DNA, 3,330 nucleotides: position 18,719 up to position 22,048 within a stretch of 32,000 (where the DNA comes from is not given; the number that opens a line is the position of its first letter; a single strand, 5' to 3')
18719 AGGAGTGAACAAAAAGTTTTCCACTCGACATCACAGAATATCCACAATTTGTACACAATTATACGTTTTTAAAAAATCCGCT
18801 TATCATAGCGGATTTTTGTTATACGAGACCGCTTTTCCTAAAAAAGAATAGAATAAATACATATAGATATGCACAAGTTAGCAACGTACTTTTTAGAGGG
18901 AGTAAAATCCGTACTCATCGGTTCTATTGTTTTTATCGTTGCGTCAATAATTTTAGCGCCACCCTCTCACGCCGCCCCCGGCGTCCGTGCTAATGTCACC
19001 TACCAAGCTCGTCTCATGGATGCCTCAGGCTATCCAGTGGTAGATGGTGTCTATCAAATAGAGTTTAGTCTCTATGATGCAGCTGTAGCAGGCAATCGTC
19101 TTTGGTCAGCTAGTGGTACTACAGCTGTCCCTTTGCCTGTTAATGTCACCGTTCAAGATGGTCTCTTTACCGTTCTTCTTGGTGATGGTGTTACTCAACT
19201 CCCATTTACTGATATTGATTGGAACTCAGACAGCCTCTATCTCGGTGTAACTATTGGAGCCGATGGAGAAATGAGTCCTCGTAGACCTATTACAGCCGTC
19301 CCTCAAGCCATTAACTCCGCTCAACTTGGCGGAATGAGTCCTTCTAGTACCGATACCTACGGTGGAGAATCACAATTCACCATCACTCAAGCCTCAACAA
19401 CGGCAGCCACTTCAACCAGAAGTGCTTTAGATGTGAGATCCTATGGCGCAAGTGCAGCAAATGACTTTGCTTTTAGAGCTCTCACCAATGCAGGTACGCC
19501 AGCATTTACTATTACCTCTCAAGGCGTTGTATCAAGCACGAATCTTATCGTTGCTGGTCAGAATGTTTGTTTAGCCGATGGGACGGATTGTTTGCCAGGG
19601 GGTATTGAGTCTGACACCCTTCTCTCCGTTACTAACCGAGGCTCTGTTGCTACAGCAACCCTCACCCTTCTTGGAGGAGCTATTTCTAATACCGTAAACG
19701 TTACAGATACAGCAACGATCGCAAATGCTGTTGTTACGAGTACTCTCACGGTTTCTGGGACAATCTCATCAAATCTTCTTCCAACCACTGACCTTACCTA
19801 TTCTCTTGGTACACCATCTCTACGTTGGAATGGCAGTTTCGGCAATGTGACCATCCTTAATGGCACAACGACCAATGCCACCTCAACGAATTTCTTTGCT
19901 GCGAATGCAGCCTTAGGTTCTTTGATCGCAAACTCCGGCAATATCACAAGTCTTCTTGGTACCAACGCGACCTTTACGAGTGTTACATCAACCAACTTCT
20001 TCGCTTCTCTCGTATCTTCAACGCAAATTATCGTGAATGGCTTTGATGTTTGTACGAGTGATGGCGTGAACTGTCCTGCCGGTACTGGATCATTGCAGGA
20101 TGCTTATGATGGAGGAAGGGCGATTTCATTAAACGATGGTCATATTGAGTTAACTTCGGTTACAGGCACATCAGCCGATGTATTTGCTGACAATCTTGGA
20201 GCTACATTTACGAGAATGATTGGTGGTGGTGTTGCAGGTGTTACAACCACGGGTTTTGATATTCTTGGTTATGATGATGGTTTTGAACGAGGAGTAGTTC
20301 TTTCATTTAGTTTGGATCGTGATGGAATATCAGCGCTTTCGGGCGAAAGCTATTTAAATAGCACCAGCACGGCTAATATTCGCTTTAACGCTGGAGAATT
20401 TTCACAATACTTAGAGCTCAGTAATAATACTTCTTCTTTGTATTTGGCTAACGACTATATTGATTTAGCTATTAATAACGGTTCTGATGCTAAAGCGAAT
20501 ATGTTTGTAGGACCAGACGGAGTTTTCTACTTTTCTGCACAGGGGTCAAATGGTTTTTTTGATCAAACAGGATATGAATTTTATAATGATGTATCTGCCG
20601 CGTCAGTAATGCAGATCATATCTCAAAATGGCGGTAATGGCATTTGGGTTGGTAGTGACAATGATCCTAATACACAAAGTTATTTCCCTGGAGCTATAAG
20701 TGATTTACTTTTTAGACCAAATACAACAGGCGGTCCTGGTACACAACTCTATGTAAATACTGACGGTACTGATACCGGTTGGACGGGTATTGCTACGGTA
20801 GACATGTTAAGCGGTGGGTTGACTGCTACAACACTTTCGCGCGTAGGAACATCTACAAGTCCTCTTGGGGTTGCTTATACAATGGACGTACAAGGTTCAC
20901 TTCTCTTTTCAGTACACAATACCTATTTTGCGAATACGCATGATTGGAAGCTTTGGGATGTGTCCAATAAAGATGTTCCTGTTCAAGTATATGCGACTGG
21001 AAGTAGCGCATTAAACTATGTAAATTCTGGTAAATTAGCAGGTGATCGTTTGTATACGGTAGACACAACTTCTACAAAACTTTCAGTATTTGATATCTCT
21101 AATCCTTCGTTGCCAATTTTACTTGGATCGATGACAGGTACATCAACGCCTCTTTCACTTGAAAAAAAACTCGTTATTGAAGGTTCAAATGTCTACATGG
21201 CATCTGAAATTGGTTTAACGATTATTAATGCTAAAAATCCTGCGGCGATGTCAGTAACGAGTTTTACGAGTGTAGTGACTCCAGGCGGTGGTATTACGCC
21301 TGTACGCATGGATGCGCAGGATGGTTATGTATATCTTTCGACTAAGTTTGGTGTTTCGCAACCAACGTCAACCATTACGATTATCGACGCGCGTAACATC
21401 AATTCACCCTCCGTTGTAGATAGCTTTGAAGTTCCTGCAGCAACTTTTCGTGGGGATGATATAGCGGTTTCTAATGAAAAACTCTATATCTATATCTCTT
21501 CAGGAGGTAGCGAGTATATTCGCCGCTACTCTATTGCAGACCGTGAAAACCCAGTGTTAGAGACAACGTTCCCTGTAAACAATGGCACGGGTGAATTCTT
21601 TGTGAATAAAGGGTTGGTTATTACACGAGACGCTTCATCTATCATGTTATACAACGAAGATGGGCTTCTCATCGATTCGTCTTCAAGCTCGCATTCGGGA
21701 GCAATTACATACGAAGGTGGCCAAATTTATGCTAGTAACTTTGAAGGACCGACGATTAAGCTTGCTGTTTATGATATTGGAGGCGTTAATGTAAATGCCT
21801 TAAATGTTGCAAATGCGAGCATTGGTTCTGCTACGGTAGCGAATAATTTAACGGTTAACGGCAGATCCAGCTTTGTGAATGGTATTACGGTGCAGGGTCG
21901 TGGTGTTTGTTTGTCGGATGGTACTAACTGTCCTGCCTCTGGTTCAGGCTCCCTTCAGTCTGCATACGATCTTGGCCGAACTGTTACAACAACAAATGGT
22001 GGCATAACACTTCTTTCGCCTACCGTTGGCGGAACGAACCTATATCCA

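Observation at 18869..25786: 2305-aa tail-fibre-like giant surface protein with an embedded beta-propeller and a duplicated C-terminal module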

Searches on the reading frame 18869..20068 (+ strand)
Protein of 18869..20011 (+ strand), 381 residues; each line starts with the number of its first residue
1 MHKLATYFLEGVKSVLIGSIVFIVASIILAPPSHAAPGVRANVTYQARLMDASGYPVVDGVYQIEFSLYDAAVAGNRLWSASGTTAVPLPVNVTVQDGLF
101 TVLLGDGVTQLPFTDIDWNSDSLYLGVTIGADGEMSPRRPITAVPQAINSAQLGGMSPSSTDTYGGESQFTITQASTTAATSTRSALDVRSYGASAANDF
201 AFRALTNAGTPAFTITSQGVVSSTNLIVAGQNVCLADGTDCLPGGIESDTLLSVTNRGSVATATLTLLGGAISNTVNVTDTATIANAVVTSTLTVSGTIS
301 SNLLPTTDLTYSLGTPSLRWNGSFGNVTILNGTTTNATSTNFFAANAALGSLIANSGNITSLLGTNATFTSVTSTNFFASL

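Call 15: search_protein_families(library=phrogs, proteins=[window:18869-20011:+], max_evalue=0.1)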
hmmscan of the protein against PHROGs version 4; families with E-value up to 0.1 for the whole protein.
window:18869-20011:+ (381 aa): 1 family
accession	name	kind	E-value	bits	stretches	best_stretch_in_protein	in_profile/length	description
phrog_36222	-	unknown function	0.00057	20.1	1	274-341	37-106/350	-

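Call 16: search_protein_families(library=pfam, proteins=[window:18869-20011:+], max_evalue=10)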
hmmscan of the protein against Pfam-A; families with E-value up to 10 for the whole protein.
window:18869-20011:+ (381 aa): 0 families

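Call 25: search_protein_families(library=ncbifam, proteins=[window:18869-20011:+], max_evalue=1)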
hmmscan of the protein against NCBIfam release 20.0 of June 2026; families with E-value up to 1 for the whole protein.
window:18869-20011:+ (381 aa): 0 families

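Call 92: search_dna_similar(query=window:18956-20068:+, collection=phages, mode=protein, max_evalue=0.01, max_rows=20)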
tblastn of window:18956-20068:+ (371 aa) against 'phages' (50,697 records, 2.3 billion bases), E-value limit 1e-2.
No match.

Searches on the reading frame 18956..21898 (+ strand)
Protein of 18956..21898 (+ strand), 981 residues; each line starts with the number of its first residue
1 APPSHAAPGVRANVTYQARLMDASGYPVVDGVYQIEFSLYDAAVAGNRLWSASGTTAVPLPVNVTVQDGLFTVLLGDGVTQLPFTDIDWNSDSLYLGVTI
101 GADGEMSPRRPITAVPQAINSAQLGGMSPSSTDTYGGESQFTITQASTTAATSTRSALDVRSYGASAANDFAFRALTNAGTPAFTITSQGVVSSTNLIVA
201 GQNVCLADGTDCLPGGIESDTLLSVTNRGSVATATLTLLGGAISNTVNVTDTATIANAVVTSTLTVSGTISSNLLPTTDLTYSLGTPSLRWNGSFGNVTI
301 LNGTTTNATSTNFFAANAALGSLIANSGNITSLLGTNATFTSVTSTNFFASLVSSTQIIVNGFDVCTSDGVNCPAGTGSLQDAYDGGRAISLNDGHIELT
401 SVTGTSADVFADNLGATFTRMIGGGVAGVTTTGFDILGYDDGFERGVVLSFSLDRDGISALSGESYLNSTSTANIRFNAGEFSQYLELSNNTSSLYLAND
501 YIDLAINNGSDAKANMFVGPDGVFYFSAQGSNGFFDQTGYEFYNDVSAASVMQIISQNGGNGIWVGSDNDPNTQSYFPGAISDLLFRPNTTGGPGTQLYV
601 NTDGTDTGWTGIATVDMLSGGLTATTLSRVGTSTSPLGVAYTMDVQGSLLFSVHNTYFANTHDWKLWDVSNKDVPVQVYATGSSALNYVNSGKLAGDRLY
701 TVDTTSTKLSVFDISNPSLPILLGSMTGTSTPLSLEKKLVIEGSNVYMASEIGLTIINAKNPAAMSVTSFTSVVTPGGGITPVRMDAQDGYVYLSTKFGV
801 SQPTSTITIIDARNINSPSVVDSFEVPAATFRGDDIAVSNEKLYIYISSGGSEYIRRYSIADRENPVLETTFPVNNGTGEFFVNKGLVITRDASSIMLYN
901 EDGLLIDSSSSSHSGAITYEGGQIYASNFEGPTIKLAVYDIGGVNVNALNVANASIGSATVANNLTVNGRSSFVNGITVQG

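Call 87: predict_structure(alignment_id=A3)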
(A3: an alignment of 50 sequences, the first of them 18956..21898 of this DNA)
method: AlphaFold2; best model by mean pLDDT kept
length: 981 residues; sequences in the alignment: 50
mean_pLDDT: 51.5   pTM: 0.33
mean pLDDT of the five models: 51.5, 50.1, 49.2, 48.5, 46.8
residues with pLDDT >= 90: 79; 70-90: 82; 50-70: 217; < 50: 603
segments of 3 or more residues with pLDDT < 50: 1-7, 117-125, 131-134, 150-154, 200-207, 209-265, 267-354, 387-432, 454-458, 460-472, 481-483, 491-503, 507-510, 532-535, 537-579, 607-804, 814-817, 878-885, 890-895, 908-917, 919-923, 927-958
pLDDT, mean of each block of 10 residues (from residue 1): 47 87 96 97 95 95 97 89 84 91 93 60 49 53 55 52 59 75 80 69 46 42 41 44 41 40 43 39 33 32 34 33 34 36 39 51 62 57 54 39 37 38 37 59 65 47 39 53 52 41 47 61 61 44 38 43 41 41 59 61 50 40 37 36 32 34 36 37 35 37 42 40 38 39 39 36 32 32 33 38 55 52 57 60 77 78 66 59 49 49 49 44 46 39 39 45 55 54 38
secondary structure, 60 per line:
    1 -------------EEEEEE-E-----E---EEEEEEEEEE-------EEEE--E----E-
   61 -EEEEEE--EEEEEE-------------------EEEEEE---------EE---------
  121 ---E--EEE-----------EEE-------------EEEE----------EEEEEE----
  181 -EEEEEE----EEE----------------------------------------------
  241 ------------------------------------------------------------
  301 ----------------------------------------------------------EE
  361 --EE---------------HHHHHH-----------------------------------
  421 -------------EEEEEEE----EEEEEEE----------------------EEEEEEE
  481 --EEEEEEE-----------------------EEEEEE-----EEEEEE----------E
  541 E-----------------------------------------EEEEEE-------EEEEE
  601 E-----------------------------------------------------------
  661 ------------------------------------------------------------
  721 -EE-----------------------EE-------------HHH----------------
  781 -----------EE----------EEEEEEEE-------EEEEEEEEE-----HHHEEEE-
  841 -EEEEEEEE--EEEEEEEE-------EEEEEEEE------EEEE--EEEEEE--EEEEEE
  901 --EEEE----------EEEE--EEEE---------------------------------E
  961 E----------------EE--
elements in order (helices of 4 or more, strands of 3 or more residues): E14-19 E31-40 E48-51 E62-67 E70-75 E95-100 E127-129 E141-143 E157-160 E171-176 E182-187 E192-194 H380-385 E434-440 E445-451 E474-480 E483-489 E513-518 E524-529 E583-588 E596-601 E804-811 E819-827 E836-839 E842-849 E852-859 E867-874 E881-884 E887-892 E895-900 E903-906 E917-920 E923-926

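Call 90: fold_search(model_id=the predicted structure, library=pdb)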
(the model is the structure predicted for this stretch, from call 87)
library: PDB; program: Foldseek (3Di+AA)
matches with E <= 10: 709; with E <= 0.001: 0
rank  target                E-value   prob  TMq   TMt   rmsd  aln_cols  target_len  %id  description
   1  3nol                  6.8e-03  0.99  0.09  0.29  10.5       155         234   18  Crystal structure of Zymomonas mobilis Glutaminyl Cyclase (trigonal form) (released 2010-11-03)
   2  6qk7_A                1.2e-02  1.00  0.08  0.07   6.2       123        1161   15  Elongator catalytic subcomplex Elp123 lobe (released 2019-07-17)
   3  6ybt_1                1.7e-02  1.00  0.09  0.14   4.2       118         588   13  Structure of a human 48S translational initiation complex - eIF3bgi (released 2020-09-16)
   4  4av9                  1.7e-02  1.00  0.08  0.21   5.0       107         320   13  Kluyveromyces lactis Hsv2 (released 2012-06-13)
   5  4exv                  2.4e-02  1.00  0.07  0.20   5.5       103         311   12  Structure of Kluyveromyces lactis Hsv2p (released 2012-07-04)
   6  8asw_A                2.5e-02  0.99  0.08  0.07   6.2       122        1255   15  Cryo-EM structure of yeast Elp123 in complex with alanine tRNA (released 2022-12-07)
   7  8hme_D                2.5e-02  0.99  0.10  0.09   5.7       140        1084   14  head module state 1 of Tetrahymena IFT-A (released 2023-06-14)
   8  9n73_LI               2.5e-02  0.99  0.09  0.14   9.3       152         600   10  SSU processome maturation and disassembly, State G (released 2025-10-29)
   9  9dwv_A                2.8e-02  1.00  0.09  0.11   5.5       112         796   16  Ternary complex of CRBN-DDB1-PPIL4 RRM domain with FPFT-2216 (released 2025-08-06)
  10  8hmf_D                2.8e-02  1.00  0.09  0.07   4.7       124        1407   14  head module state 2 of Tetrahymena IFT-A (released 2023-06-14)
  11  3vu4_B                2.8e-02  0.99  0.08  0.22   4.8       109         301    9  Crystal structure of Kluyvelomyces marxianus Hsv2 (released 2012-07-04)
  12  4fgi_H                2.8e-02  0.99  0.08  0.42   8.1       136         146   10  Structure of the effector - immunity system Tse1 / Tsi1 from Pseudomonas aeruginosa (released 2012-06-20)
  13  4av8                  2.9e-02  0.99  0.09  0.23   4.8       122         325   13  Kluyveromyces lactis Hsv2 complete loop 6CD (released 2012-06-13)
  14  8dey_B                3.3e-02  1.00  0.09  0.11   5.7       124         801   15  Ternary complex structure of Cereblon-DDB1 bound to IKZF2(ZF2,3) and the molecular glue DKY709 (released 2023-03-08)
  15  7qp7_1                4.1e-02  1.00  0.09  0.18   3.9       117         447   12  Structure of the human 48S initiation complex in closed state (h48S AUG closed) (released 2022-05-11)
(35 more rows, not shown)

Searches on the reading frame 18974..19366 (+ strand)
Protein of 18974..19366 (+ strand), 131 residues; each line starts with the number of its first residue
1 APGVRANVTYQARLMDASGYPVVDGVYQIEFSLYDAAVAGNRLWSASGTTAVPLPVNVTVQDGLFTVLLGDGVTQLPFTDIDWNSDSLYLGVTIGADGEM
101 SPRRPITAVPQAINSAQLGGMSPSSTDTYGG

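Call 113: find_related_loci(query=A6, collection=genome_contigs, flank=10000)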
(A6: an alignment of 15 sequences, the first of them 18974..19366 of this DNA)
Query A6 (131 aa) in genome_contigs; peptide patterns used: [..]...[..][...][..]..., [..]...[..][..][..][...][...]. (x = any residue, [..] = any of these).
389 stretches matched a pattern; 358 encode a relative of the query (tblastn E <= 1e-3); the best 80 are kept; 78 distinct loci.
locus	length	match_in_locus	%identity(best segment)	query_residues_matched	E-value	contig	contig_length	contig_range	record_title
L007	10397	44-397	62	8-126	2e-46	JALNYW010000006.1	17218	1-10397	MAG: Patescibacteria group bacterium isolate SO_2017_GW1 bin 229 NODE_12479_length_17218_cov_3.828097_OW334_2017, whole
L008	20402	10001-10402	57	1-130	7e-46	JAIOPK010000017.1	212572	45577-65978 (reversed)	MAG: Candidatus Uhrbacteria bacterium isolate LakeFargette_0920_ALND_MAG_54_14 LacPavin_0920_ALND_scaffold_428047, whole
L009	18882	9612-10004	60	1-126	9e-46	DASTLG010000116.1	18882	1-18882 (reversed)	MAG TPA_asm: Patescibacteria group bacterium isolate SMAG_U2644 k141_609291, whole genome shotgun sequence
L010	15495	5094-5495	57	1-130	3e-45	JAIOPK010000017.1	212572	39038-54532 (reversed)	MAG: Candidatus Uhrbacteria bacterium isolate LakeFargette_0920_ALND_MAG_54_14 LacPavin_0920_ALND_scaffold_428047, whole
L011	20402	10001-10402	54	1-130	9e-44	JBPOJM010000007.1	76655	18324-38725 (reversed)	MAG: Patescibacteria group bacterium isolate MAG_3749 c_000000617855, whole genome shotgun sequence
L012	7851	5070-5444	56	1-126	2e-43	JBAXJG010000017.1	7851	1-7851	MAG: Candidatus Uhrbacteria bacterium isolate ELA369 MAG369_17, whole genome shotgun sequence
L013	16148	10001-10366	59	4-126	1e-43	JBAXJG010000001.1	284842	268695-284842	MAG: Candidatus Uhrbacteria bacterium isolate ELA369 MAG369_1, whole genome shotgun sequence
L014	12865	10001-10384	56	3-126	4e-43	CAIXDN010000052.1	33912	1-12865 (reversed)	Candidatus Uhrbacteria bacterium isolate Kiruna3_bin-2585 genome assembly, contig: bin-2585:52/81, whole genome shotgun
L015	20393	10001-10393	57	1-126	6e-43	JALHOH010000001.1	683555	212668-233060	MAG: Patescibacteria group bacterium isolate bin.120 c_000000000028, whole genome shotgun sequence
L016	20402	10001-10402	52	1-130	3e-42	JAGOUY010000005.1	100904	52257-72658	Patescibacteria group bacterium isolate Gw_Eff_bin_533 Gw_Eff_256_length_100904_cov_15.974419, whole genome shotgun sequ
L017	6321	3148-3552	54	1-131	2e-42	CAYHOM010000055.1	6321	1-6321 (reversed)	MAG TPA_asm: uncultured Gammaproteobacteria bacterium isolate ERP119705_co15_210 genome assembly, contig: NODE_15824_len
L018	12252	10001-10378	57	1-121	2e-42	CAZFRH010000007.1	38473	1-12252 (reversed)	MAG TPA_asm: uncultured Gammaproteobacteria bacterium isolate binchicken_co128_233 genome assembly, contig: NODE_676_len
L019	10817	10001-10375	55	1-126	2e-42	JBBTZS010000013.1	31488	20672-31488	MAG: Patescibacteria group bacterium isolate H41-bin078_1 H41_bin078_1_000000000013, whole genome shotgun sequence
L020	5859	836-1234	56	1-131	5e-42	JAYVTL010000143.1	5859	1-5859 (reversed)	MAG: Candidatus Uhrbacteria bacterium isolate GL74_UP_concoct_124_sub GL74_UP_concoct_124_sub_142, whole genome shotgun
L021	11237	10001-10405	53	1-131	2e-42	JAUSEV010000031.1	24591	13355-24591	MAG: Candidatus Uhrbacteria bacterium isolate E14_maxbin.233 E14_k141_1495410, whole genome shotgun sequence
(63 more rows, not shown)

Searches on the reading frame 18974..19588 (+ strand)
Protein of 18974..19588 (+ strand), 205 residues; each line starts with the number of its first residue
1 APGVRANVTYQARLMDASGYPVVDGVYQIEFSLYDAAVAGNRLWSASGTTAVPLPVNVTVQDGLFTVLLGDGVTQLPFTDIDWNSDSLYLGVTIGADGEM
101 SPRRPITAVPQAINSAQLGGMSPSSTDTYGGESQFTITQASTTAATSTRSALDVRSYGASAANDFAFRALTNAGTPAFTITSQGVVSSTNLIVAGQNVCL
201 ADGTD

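Call 111: find_related_loci(query=window:18974-19588:+, collection=genome_contigs, flank=10000)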
Query window:18974-19588:+ (205 aa) in genome_contigs; peptide patterns used: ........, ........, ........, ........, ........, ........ (x = any residue, [..] = any of these).
152 stretches matched a pattern, but none encodes a relative of the query by tblastn (E <= 1e-3).

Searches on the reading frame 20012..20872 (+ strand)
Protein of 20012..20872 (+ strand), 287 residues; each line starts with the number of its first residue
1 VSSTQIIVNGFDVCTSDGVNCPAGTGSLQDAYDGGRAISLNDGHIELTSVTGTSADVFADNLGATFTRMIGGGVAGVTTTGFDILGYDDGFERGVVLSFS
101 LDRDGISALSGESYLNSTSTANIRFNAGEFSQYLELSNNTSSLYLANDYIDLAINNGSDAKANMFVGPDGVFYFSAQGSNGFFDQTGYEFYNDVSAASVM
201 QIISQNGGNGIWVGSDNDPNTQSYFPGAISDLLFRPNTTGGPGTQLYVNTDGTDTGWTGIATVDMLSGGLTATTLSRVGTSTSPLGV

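Call 15: search_protein_families(library=phrogs, proteins=[window:20012-20860:+], max_evalue=0.1)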
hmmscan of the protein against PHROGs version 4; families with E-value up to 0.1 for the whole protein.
window:20012-20860:+ (283 aa): 0 families

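Call 16: search_protein_families(library=pfam, proteins=[window:20012-20860:+], max_evalue=10)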
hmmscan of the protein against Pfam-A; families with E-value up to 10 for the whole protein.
window:20012-20860:+ (283 aa): 0 families

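Call 25: search_protein_families(library=ncbifam, proteins=[window:20012-20860:+], max_evalue=1)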
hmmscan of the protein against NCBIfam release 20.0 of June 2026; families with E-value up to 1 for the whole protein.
window:20012-20860:+ (283 aa): 0 families

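Call 59: find_homologous_proteins(query=window:20012-20872:+, max_evalue=0.001)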
Query window:20012-20872:+ (287 aa): 1 proteins with E <= 0.001 among 1898 candidates.
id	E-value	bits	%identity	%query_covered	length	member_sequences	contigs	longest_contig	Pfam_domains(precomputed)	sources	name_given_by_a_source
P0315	5.9e-46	175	52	68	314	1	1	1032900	-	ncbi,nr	ncbi:MAG: hypothetical protein H6759_05250 [Candidatus Nomurabacteria bacterium]|nr:MAG: hypothetica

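Call 60: find_encoding_contigs(protein=P0315, flank=10000, max_places=3)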
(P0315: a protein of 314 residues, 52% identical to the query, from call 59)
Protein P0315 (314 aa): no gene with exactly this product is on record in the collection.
